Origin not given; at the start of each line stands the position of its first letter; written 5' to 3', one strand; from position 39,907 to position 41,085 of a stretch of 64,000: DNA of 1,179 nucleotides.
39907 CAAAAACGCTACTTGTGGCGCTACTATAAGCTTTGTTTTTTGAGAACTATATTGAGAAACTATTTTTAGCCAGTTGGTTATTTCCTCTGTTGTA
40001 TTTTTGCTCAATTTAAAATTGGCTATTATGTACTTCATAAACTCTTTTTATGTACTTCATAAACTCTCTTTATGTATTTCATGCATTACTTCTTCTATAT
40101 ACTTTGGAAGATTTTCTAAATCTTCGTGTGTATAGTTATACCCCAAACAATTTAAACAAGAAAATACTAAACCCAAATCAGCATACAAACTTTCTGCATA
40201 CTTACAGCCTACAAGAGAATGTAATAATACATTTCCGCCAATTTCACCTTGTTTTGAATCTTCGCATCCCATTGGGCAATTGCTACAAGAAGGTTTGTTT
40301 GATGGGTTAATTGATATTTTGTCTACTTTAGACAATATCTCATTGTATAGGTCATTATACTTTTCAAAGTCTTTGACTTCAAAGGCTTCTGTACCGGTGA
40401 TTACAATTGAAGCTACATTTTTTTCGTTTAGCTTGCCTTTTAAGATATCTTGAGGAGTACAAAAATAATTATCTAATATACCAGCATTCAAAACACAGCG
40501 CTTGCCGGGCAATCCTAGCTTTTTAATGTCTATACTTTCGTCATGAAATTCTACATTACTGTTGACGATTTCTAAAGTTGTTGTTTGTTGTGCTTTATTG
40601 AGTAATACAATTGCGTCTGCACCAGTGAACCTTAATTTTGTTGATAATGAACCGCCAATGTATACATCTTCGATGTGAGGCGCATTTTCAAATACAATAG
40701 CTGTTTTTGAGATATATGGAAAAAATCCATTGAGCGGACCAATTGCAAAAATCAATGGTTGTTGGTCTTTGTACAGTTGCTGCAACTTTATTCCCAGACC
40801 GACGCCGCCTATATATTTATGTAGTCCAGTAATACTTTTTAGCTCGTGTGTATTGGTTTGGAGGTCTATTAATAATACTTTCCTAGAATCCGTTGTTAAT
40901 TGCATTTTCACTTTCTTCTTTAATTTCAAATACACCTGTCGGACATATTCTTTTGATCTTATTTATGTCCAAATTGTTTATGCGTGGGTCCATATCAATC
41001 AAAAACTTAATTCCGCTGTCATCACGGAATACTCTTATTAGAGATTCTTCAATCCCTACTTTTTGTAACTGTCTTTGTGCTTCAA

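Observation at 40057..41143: Ferredoxin plus truncated AOR-family gene embedded in the gap-pgk-tpiA glycolytic cluster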

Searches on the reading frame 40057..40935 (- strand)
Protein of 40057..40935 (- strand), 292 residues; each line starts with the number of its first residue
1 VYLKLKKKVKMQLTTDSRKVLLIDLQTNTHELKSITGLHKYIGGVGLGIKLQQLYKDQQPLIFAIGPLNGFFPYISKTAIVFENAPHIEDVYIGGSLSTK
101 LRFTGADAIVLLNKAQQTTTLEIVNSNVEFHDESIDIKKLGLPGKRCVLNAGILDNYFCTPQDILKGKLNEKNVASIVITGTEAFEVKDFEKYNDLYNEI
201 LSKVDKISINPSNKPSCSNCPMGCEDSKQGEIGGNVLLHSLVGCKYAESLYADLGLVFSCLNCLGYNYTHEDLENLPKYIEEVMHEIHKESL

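Call 3: search_protein_families(library=pfam, proteins=[window:40057-40935:-], max_evalue=0.01)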
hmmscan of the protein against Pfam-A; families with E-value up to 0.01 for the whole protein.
window:40057-40935:- (292 aa): 1 family
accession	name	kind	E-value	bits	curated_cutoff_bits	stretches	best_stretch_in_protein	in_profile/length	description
PF02730.20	AFOR_N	-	3.4e-18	66.6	29.8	1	19-134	2-130/199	Aldehyde ferredoxin oxidoreductase, N-terminal domain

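Call 4: search_protein_families(library=ncbifam, proteins=[window:40057-40935:-], max_evalue=0.01)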
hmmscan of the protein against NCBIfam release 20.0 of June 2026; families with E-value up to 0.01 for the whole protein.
window:40057-40935:- (292 aa): 1 family
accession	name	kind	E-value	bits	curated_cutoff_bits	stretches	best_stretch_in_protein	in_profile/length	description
NF007354.0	PRK09849.1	equivalog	3.7e-12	45.7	868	1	19-132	11-137/703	aldehyde ferredoxin oxidoreductase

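Call 5: find_homologous_proteins(query=window:40057-40935:-)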
Query window:40057-40935:- (292 aa): 324 proteins with E <= 0.001 among 1366 candidates; the best 120 are listed.
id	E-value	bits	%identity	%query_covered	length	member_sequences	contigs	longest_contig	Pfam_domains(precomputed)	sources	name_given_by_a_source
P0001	4.1e-186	635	100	97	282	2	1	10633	PF02730.21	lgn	-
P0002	9.7e-109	381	58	95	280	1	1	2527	PF02730.21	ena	-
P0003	8.0e-105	368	57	95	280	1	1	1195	PF02730.21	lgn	-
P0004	2.9e-98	347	56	93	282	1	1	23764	PF02730.21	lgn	-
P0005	9.5e-98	345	55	95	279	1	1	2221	PF02730.21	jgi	jgi:aldehyde:ferredoxin oxidoreductase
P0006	1.8e-97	344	55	94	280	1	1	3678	PF02730.21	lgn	-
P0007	2.6e-97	343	54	94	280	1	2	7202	PF02730.21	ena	-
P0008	8.7e-97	342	54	95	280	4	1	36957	PF02730.21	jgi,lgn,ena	-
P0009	1.2e-96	341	55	94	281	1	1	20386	PF02730.21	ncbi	ncbi:aldehyde ferredoxin oxidoreductase N-terminal domain-containing protein [Patescibacteria group 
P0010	8.6e-96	338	54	93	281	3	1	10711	PF02730.21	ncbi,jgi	-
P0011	1.3e-95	338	55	93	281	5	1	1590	PF02730.21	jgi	jgi:aldehyde:ferredoxin oxidoreductase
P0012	2.4e-95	337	57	92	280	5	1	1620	PF02730.21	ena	-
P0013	5.4e-95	336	54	94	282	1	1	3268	PF02730.21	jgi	jgi:aldehyde:ferredoxin oxidoreductase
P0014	7.7e-95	335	53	94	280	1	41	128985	PF02730.21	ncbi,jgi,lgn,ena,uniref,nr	ncbi:MAG: hypothetical protein UU64_C0005G0024 [candidate division WWE3 bacterium GW2011_GWF2_41_45]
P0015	8.9e-95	335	55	93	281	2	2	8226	PF02730.21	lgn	-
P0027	1.1e-93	332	51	94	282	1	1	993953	PF02730.21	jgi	jgi:aldehyde:ferredoxin oxidoreductase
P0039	8.9e-93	329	51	92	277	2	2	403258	PF02730.21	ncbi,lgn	-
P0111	4.0e-89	317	52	94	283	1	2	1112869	PF02730.21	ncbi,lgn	ncbi:MAG: aldehyde ferredoxin oxidoreductase N-terminal domain-containing protein [Patescibacteria g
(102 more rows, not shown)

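Call 6: search_solved_structures(query=window:40057-40935:-, max_evalue=1, show_alignments=2)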
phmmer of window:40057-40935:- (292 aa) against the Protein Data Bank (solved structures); distinct sequences matched with E-value up to 1: 8.
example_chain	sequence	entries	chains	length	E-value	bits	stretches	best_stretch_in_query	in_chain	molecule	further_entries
1b25_A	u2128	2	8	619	0.00035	23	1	56-129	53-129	PROTEIN (FORMALDEHYDE FERREDOXIN OXIDOREDUCTASE) | FORMALDEHYDE FERREDOXIN OXIDOREDUCTASE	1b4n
1aor_A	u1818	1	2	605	0.00046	22.6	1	58-134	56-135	ALDEHYDE FERREDOXIN OXIDOREDUCTASE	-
4z3w_A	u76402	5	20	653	0.00064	22.1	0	55-134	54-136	Benzoyl-CoA reductase, putative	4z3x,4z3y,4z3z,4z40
6x6u_A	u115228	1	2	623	0.0007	22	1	36-133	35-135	Formaldehyde:ferredoxin oxidoreductase wor5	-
6x1o_A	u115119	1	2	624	0.0007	22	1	36-133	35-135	Formaldehyde:ferredoxin oxidoreductase wor5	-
9g7j_A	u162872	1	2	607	0.001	21.5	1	19-134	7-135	Aldehyde ferredoxin oxidoreductase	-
9mqx_D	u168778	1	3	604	0.0056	19.1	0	56-134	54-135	Aldehyde:ferredoxin oxidoreductase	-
9q1t_A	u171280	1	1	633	0.006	19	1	38-133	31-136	Tungsten-dependent aldehyde oxidoreductase WOR83 from Haloferax volcanii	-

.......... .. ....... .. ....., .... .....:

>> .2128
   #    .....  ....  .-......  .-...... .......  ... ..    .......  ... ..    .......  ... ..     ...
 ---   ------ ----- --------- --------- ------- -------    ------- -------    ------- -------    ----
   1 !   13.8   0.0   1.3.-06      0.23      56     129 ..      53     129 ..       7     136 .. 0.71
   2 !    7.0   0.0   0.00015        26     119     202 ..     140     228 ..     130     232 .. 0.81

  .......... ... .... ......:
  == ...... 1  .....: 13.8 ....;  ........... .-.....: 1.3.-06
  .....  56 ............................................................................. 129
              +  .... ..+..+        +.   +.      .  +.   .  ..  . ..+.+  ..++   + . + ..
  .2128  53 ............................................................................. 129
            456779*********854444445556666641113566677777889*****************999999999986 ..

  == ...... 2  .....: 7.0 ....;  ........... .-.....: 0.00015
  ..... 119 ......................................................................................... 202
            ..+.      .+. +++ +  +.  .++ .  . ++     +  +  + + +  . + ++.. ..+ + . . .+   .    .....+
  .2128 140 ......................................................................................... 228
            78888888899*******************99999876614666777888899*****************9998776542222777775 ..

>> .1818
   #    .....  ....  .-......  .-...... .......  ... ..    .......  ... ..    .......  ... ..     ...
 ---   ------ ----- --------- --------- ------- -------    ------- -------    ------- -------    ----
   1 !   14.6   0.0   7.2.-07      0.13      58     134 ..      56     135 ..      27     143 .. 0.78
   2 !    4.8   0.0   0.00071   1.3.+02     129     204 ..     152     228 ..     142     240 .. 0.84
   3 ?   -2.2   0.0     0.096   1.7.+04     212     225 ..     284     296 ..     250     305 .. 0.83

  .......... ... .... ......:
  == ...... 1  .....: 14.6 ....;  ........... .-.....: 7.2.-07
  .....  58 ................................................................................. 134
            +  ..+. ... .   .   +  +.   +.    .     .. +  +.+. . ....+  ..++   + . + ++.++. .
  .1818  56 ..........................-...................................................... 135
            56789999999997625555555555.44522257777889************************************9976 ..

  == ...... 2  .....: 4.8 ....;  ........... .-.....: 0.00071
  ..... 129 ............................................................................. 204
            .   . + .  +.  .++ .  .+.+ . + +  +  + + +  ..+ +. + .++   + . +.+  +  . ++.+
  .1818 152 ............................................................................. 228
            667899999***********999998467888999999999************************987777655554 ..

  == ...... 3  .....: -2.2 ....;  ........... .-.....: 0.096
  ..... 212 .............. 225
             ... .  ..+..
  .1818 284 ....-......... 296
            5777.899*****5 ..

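Call 9: search_solved_structures(query=A1, max_evalue=1, show_alignments=2)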
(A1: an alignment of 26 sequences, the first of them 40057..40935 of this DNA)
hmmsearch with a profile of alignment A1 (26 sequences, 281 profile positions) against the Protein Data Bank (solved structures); distinct sequences matched with E-value up to 1: 9.
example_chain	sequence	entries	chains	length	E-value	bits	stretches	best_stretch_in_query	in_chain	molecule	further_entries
1b25_A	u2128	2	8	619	3.2e-09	39.8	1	8-124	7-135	PROTEIN (FORMALDEHYDE FERREDOXIN OXIDOREDUCTASE) | FORMALDEHYDE FERREDOXIN OXIDOREDUCTASE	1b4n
6x6u_A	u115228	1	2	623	6.8e-09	38.7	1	6-126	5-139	Formaldehyde:ferredoxin oxidoreductase wor5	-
6x1o_A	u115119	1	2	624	6.8e-09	38.7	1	6-126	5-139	Formaldehyde:ferredoxin oxidoreductase wor5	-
1aor_A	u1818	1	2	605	9.3e-09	38.3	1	10-123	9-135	ALDEHYDE FERREDOXIN OXIDOREDUCTASE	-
4z3w_A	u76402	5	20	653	1.4e-08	37.7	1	8-123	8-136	Benzoyl-CoA reductase, putative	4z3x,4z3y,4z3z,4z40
9q1t_A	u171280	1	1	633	4.5e-08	36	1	10-122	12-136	Tungsten-dependent aldehyde oxidoreductase WOR83 from Haloferax volcanii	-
9g7j_A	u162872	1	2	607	1.1e-07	34.7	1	8-127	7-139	Aldehyde ferredoxin oxidoreductase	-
9mqx_D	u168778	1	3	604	1.1e-06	31.5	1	8-123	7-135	Aldehyde:ferredoxin oxidoreductase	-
8c0z_A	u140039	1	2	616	0.00037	23.2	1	6-122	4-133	Aldehyde:ferredoxin oxidoreductase,tungsten-containing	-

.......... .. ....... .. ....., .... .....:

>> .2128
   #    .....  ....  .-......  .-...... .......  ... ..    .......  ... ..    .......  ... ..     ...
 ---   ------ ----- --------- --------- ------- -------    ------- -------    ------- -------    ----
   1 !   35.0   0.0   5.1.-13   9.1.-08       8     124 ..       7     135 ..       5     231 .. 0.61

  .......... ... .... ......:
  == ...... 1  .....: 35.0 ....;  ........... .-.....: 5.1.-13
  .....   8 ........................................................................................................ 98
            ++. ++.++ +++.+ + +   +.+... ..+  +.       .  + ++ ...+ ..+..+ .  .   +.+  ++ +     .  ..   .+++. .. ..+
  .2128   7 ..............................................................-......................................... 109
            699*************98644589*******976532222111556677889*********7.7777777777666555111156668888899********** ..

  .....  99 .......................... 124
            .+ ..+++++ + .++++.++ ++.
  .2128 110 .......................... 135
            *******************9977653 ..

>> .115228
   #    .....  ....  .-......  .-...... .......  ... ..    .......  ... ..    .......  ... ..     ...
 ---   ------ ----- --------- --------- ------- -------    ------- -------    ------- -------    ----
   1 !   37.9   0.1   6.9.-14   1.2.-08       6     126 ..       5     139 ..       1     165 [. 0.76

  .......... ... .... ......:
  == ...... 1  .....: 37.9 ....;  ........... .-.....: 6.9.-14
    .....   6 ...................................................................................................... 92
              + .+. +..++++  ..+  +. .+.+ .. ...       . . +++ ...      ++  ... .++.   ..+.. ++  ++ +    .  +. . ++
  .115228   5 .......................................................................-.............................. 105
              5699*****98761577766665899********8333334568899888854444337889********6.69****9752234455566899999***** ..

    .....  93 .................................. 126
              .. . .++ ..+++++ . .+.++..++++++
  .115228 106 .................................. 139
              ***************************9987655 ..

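Call 11: find_encoding_contigs(protein=P0111, flank=8000, max_places=2)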
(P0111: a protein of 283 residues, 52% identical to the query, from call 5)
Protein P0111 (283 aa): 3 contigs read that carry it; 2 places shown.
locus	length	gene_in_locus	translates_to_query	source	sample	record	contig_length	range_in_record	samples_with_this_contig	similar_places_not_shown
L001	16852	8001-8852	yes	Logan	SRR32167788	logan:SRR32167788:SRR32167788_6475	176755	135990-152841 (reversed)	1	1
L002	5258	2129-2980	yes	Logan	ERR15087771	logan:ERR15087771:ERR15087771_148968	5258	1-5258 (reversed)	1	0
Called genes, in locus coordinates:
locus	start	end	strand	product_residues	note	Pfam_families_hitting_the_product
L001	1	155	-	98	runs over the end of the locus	-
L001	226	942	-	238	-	PF07501:G5, PF06725:3D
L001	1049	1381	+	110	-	-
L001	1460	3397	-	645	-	PF00580:UvrD-helicase, PF13086:AAA_11 (weak), PF13245:AAA_19, PF13604:AAA_30 (faint), PF01443:Viral_helicase1 (faint), PF13087:AAA_12 (faint), PF13361:UvrD_C, PF13538:UvrD_C_2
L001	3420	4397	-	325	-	PF00768:Peptidase_S11, PF13354:Beta-lactamase2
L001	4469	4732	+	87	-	PF00085:Thioredoxin, PF13098:Thioredoxin_2, PF13905:Thioredoxin_8 (faint), PF14595:Thioredoxin_9 (weak)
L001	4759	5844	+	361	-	PF00044:Gp_dh_N, PF02800:Gp_dh_C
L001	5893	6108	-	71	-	-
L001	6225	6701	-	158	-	-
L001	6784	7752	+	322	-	PF00162:PGK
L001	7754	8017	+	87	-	-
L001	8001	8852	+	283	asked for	PF02730:AFOR_N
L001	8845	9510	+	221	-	PF00121:TIM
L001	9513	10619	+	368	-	PF03816:LytR_cpsA_psr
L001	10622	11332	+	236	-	PF21694:DNA_pol3_delta_C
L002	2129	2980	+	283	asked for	PF02730:AFOR_N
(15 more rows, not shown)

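Call 12: find_encoding_contigs(protein=P0027, flank=8000, max_places=2)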
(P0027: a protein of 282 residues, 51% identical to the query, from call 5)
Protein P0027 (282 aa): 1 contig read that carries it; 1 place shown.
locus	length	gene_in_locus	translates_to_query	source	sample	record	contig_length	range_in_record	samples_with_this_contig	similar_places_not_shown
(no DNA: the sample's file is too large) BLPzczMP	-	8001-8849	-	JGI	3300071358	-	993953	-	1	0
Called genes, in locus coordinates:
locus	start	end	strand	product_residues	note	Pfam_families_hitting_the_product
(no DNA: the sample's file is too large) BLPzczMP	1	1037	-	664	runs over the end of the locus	PF00580:UvrD-helicase, PF13086:AAA_11 (faint), PF13245:AAA_19, PF01443:Viral_helicase1 (faint), PF13361:UvrD_C, PF13538:UvrD_C_2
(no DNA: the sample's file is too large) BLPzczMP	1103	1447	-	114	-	-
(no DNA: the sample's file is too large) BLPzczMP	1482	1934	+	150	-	PF02643:DUF192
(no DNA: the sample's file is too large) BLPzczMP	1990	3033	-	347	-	PF00768:Peptidase_S11, PF13354:Beta-lactamase2 (weak)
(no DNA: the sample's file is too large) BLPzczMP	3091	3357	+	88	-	PF00085:Thioredoxin, PF13098:Thioredoxin_2, PF13728:TraF (weak), PF13905:Thioredoxin_8 (faint), PF14595:Thioredoxin_9 (weak)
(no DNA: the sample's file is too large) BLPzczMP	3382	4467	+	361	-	PF00044:Gp_dh_N, PF02800:Gp_dh_C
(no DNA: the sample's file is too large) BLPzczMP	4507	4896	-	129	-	-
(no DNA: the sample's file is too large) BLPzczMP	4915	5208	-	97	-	-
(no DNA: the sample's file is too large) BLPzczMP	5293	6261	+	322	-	PF00162:PGK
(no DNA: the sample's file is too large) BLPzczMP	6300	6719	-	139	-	-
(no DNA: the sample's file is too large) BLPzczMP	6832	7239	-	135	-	-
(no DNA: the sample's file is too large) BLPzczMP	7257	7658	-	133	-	-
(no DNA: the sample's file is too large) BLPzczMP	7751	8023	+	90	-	-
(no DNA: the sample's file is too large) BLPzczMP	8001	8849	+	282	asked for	PF02730:AFOR_N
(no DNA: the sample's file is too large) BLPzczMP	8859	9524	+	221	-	PF00121:TIM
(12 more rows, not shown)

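Call 13: find_encoding_contigs(protein=P0039, flank=8000, max_places=2)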
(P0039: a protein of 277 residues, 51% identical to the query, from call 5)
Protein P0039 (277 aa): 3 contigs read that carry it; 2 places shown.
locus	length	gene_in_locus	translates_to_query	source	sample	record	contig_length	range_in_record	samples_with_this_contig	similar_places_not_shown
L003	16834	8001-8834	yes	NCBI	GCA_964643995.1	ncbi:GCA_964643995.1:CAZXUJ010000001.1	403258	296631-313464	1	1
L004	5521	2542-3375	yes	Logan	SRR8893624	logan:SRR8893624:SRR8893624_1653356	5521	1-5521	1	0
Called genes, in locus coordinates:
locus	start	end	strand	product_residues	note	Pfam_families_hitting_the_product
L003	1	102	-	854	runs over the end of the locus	PF07517:SecA_DEAD, PF01043:SecA_PP_bind, PF21090:P-loop_SecA, PF07516:SecA_SW, PF02810:SEC-C (weak)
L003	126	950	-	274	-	PF02673:BacA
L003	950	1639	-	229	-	PF01564:Spermine_synth (weak)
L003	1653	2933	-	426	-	PF02403:Seryl_tRNA_N, PF00587:tRNA-synt_2b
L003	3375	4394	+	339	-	PF01368:DHH, PF02272:DHHA1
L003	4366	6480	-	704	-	PF01336:tRNA_anti-codon, PF00152:tRNA-synt_2, PF01966:HD (weak)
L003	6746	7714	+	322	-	PF00162:PGK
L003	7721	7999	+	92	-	-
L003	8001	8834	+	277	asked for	PF02730:AFOR_N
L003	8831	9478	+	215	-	PF00121:TIM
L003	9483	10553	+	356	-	PF03816:LytR_cpsA_psr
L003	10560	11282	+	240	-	PF21694:DNA_pol3_delta_C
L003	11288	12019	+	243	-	PF04203:Sortase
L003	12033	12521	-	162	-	-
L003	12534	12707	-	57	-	-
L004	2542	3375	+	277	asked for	PF02730:AFOR_N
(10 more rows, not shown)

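Call 18: predict_structure(alignment_id=A1)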
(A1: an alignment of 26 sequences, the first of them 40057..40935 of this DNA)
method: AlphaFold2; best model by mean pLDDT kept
length: 292 residues; sequences in the alignment: 26
mean_pLDDT: 82.2   pTM: 0.84
mean pLDDT of the five models: 82.2, 76.1, 70.0, 68.0, 67.0
residues with pLDDT >= 90: 104; 70-90: 144; 50-70: 31; < 50: 13
segments of 3 or more residues with pLDDT < 50: 1-9
pLDDT, mean of each block of 10 residues (from residue 1): 42 69 98 90 85 93 87 81 72 78 91 97 97 95 90 85 87 96 85 93 83 80 75 57 67 81 82 78 76 49
secondary structure, 60 per line:
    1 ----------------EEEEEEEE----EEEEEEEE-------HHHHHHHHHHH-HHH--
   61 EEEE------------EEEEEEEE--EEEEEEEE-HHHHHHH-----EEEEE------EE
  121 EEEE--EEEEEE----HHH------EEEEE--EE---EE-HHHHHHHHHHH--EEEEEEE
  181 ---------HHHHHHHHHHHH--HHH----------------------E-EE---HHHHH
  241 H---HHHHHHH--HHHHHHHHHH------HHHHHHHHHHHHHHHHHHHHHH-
elements in order: E17-24 E29-36 H44-54 E61-64 E77-84 E87-94 H96-102 E108-112 E119-124 E127-132 E146-150 H161-171 E174-180 H190-201 H236-241 H245-251 H254-263 H270-291

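Call 22: fold_search(model_id=the predicted structure, library=pdb)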
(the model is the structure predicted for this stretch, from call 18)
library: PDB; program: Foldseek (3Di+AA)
matches with E <= 10: 585; with E <= 0.001: 9
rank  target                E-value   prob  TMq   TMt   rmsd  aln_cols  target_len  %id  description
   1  1aor_A                2.4e-13  1.00  0.61  0.31   6.7       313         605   18  STRUCTURE OF A HYPERTHERMOPHILIC TUNGSTOPTERIN ENZYME, ALDEHYDE FERREDOXIN OXIDOREDUCTASE (released 1995-04-20)
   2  6x1o_C                2.5e-13  1.00  0.56  0.28  11.7       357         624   16  WOR5 from Pyrococcus furiosus, as crystallized (released 2021-11-24)
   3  1b25_A                2.5e-13  1.00  0.55  0.27  15.6       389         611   18  FORMALDEHYDE FERREDOXIN OXIDOREDUCTASE FROM PYROCOCCUS FURIOSUS (released 1999-03-24)
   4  9mqx_D                4.1e-13  1.00  0.57  0.29   2.7       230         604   20  Electron-bifurcating Tungstopyranopterin-containing aldehyde oxidoreductase with NADH (released 2025-07-16)
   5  6x1o_A                8.8e-13  1.00  0.55  0.27  11.8       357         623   16  WOR5 from Pyrococcus furiosus, as crystallized (released 2021-11-24)
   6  9g7j_A                1.5e-12  1.00  0.59  0.29  11.1       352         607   20  Crystal structure of the tungsten-dependent aldehyde:ferredoxin oxidoreductase from Clostridium autoethanogenum. (released 2025-05-28)
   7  4z3w_A                1.5e-11  1.00  0.56  0.26   3.1       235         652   22  Active site complex BamBC of Benzoyl Coenzyme A reductase in complex with 1,5 Dienoyl-CoA (released 2015-06-24)
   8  8c0z_A                2.6e-11  1.00  0.56  0.28  11.2       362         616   13  CryoEM structure of a tungsten-containing aldehyde oxidoreductase from Aromatoleum aromaticum (released 2023-05-31)
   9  4z3w_C                4.3e-11  1.00  0.58  0.27  11.1       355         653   18  Active site complex BamBC of Benzoyl Coenzyme A reductase in complex with 1,5 Dienoyl-CoA (released 2015-06-24)
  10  8fse_A                6.9e-03  0.21  0.18  0.14  25.4       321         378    7  Crystal structure of integrin beta-2 tail bound to the FERM-folded talin head domain (released 2024-07-03)
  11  8ftb                  8.8e-03  0.20  0.18  0.14  25.8       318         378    7  Crystal structure of integrin beta-2 tail bound to the FERM-folded talin head domain with a K306Q mutation (released 2024-07-03)
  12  8fso                  1.1e-02  0.13  0.15  0.13  24.5       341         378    8  Crystal structure of integrin beta-6 tail bound to the FERM-folded talin head domain (released 2024-10-16)
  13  8fse_B                1.2e-02  0.16  0.17  0.14  25.3       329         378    7  Crystal structure of integrin beta-2 tail bound to the FERM-folded talin head domain (released 2024-07-03)
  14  6vgu                  1.2e-02  0.13  0.15  0.13  24.1       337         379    8  Crystal structure of FERM-folded talin head domain bound to the NPLY motif of beta3-integrin (released 2020-12-16)
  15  2j58_A                1.3e-02  0.13  0.12  0.10  20.4       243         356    9  The structure of Wza (released 2006-11-06)
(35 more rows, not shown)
